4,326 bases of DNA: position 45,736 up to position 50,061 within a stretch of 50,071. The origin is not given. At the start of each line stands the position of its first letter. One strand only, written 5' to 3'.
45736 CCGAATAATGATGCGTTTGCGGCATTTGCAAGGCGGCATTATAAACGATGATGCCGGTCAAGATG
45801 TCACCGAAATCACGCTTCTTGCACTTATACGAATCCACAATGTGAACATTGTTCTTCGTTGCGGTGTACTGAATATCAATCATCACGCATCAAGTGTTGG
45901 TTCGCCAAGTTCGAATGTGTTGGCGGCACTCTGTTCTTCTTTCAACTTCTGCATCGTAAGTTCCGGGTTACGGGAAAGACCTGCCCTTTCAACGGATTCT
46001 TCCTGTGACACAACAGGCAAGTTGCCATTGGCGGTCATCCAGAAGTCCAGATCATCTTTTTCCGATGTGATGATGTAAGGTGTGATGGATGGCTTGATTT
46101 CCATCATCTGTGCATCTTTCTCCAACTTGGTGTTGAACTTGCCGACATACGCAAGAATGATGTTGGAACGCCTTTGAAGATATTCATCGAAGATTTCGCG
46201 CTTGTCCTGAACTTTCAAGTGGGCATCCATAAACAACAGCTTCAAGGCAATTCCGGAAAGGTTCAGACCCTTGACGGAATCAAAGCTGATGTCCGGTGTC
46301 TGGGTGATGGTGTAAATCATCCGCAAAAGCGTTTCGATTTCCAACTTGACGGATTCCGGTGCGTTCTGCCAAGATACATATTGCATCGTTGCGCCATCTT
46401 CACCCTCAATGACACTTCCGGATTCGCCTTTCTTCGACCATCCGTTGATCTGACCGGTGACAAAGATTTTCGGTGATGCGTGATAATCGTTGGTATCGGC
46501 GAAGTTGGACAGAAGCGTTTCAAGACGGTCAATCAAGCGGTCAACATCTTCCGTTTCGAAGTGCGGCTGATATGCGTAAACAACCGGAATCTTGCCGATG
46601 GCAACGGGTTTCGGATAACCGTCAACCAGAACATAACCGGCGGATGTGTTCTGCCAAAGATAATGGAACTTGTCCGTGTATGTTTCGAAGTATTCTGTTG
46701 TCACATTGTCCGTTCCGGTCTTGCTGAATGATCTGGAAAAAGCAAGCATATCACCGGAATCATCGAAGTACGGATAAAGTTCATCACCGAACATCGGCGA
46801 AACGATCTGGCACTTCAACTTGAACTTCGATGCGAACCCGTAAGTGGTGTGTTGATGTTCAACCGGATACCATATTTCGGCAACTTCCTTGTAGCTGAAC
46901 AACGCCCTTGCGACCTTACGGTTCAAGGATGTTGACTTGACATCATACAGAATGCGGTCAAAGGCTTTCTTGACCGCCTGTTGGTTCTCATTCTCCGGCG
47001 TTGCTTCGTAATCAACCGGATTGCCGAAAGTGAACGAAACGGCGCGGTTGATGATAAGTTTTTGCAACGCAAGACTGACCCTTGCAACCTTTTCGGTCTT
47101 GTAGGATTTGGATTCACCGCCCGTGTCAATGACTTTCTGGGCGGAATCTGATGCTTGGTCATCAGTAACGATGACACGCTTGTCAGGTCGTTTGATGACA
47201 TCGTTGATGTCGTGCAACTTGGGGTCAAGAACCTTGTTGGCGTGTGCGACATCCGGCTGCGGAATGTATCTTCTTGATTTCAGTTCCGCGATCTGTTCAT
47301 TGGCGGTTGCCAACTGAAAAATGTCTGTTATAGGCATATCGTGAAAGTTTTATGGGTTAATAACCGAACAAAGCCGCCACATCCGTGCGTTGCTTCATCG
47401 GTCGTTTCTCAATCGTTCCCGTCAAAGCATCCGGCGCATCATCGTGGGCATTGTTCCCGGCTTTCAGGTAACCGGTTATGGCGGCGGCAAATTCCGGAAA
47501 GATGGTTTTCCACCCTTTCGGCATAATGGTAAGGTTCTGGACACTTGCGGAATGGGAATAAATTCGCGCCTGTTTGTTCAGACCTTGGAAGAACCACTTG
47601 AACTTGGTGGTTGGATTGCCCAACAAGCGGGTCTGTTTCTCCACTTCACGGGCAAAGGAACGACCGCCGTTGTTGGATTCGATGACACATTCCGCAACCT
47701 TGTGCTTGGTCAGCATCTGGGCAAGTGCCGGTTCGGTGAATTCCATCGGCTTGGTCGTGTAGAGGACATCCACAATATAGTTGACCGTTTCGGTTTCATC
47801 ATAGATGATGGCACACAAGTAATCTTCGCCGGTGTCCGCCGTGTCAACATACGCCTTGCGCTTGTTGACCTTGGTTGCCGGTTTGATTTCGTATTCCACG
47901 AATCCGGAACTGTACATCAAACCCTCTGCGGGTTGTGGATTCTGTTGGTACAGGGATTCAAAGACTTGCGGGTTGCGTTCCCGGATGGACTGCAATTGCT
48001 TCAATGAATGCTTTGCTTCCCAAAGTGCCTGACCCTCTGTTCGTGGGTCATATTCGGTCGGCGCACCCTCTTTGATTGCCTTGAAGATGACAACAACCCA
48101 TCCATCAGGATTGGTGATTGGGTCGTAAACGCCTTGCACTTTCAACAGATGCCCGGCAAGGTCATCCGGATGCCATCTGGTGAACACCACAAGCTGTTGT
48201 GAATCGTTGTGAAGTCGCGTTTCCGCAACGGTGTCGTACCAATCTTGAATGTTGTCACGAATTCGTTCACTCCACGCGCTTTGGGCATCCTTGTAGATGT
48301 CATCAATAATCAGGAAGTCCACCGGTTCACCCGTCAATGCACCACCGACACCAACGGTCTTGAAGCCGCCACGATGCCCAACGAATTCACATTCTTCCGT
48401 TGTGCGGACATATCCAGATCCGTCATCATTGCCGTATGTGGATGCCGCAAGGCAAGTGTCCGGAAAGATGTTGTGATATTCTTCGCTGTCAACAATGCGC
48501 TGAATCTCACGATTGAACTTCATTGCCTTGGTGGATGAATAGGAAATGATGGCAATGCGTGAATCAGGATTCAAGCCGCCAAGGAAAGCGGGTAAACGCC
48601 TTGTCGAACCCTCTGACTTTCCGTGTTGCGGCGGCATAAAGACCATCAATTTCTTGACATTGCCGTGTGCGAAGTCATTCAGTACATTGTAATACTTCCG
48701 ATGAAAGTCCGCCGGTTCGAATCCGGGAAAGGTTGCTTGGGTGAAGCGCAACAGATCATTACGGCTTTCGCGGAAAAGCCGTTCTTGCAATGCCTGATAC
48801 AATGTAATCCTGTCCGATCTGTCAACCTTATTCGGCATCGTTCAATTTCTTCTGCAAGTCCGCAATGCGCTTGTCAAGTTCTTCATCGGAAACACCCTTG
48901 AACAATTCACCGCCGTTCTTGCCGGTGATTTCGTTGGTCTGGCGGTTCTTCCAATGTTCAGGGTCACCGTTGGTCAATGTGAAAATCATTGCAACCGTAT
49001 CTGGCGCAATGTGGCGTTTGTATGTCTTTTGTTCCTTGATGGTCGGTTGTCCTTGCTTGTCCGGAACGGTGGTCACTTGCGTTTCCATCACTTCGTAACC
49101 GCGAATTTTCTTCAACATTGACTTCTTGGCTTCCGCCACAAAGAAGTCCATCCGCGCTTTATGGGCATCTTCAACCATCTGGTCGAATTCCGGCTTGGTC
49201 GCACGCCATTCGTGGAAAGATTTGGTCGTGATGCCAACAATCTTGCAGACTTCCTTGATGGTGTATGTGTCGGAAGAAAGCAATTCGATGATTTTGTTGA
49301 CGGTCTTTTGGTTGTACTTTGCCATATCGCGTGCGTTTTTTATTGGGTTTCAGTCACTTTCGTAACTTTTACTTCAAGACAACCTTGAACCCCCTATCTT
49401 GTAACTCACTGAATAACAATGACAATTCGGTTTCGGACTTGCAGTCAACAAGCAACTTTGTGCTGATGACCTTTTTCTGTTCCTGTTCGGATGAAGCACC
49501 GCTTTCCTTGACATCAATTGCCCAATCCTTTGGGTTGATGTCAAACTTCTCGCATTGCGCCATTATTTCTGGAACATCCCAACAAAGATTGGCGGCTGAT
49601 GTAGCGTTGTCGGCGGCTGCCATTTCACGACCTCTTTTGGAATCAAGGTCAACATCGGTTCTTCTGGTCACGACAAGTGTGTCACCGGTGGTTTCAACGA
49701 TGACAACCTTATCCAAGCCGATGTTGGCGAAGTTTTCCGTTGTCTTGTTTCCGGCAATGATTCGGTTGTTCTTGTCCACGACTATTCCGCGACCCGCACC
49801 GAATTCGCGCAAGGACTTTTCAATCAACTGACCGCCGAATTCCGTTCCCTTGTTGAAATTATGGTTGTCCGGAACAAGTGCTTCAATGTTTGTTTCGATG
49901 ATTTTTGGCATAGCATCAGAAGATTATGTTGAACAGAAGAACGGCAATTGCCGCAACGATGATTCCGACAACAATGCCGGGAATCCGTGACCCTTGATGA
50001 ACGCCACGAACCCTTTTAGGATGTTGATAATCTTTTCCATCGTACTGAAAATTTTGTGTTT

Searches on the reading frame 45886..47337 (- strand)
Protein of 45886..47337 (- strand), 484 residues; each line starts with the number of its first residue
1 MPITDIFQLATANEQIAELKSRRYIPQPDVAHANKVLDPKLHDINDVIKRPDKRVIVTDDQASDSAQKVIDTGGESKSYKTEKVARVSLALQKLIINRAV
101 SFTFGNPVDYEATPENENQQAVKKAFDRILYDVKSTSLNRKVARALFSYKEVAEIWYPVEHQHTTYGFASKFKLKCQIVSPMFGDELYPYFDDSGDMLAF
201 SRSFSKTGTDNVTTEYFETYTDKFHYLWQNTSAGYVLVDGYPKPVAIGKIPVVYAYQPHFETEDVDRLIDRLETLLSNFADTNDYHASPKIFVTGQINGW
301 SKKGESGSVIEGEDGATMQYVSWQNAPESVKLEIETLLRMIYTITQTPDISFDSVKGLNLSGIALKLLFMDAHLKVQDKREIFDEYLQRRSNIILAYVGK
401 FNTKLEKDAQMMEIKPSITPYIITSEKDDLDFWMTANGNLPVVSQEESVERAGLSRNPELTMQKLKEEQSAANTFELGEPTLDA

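Call 13: search_protein_families(library=phrogs, max_evalue=0.001, proteins=[window:45886-47337:-])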
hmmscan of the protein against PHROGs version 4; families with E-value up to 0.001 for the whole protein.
window:45886-47337:- (484 aa): 2 families
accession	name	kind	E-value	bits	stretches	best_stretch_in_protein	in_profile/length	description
phrog_64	-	head and packaging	2.6e-63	215.3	1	45-473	104-499/547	portal protein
phrog_9064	-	head and packaging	7.7e-08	33.2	1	313-479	57-217/228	portal protein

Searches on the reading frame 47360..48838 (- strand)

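Call 13: search_protein_families(library=phrogs, max_evalue=0.001, proteins=[window:47360-48838:-])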
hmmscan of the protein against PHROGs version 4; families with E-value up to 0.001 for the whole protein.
window:47360-48838:- (493 aa): 4 families
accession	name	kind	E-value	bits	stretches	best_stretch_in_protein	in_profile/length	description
phrog_38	-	head and packaging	1.5e-93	315.9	1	16-481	266-705/760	terminase large subunit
phrog_30251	-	head and packaging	3.4e-55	188.6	1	47-468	41-449/799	terminase large subunit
phrog_4758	-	head and packaging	1e-45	157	1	26-233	17-219/243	terminase large subunit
phrog_5573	-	head and packaging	8.7e-28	98.4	1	247-482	12-237/250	terminase large subunit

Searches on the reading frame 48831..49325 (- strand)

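Call 13: search_protein_families(library=phrogs, max_evalue=0.001, proteins=[window:48831-49325:-])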
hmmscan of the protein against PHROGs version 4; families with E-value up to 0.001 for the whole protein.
window:48831-49325:- (165 aa): 7 families
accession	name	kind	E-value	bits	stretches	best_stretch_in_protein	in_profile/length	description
phrog_309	-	head and packaging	4e-25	90.5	1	1-159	135-286/319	terminase small subunit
phrog_4044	-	head and packaging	4.4e-08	33.8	1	5-158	25-169/180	terminase small subunit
phrog_1482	-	head and packaging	1.5e-07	32.1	1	3-66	14-77/147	terminase small subunit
phrog_4102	-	head and packaging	9.7e-07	30.1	1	2-68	13-81/166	terminase small subunit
phrog_24579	-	head and packaging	2.2e-05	25.5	1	8-75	17-85/126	terminase small subunit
phrog_2538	-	head and packaging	2.9e-05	25.2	1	7-72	5-69/129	terminase small subunit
phrog_7344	-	head and packaging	0.00046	21.4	1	11-72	19-75/161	terminase small subunit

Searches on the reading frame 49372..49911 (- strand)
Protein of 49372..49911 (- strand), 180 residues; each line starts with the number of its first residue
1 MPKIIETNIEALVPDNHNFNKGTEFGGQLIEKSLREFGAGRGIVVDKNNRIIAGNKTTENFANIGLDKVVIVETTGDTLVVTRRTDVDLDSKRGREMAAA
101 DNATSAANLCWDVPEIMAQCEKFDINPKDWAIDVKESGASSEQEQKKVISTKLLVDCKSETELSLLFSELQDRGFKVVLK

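Call 13: search_protein_families(library=phrogs, max_evalue=0.001, proteins=[window:49372-49911:-])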
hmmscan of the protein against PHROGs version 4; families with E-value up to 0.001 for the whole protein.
window:49372-49911:- (180 aa): 6 families
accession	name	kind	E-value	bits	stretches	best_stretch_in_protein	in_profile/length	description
phrog_620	-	DNA, RNA and nucleotide metabolism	6.1e-12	47.1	1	3-105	8-98/217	ParB-like partition protein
phrog_498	-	other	1.6e-11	44.4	1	3-146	34-169/633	DNA methyltransferase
phrog_940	-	DNA, RNA and nucleotide metabolism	2.3e-08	34.7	1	4-147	6-137/388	nuclease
phrog_723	-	DNA, RNA and nucleotide metabolism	1.8e-05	25.7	1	5-105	14-105/223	ParB-like partition protein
phrog_8071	-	DNA, RNA and nucleotide metabolism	2.9e-05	24.5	1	27-84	235-298/389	ParB-like partition protein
phrog_15396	-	DNA, RNA and nucleotide metabolism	0.00034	21.5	1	9-75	9-75/258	ParB-like partition nuclease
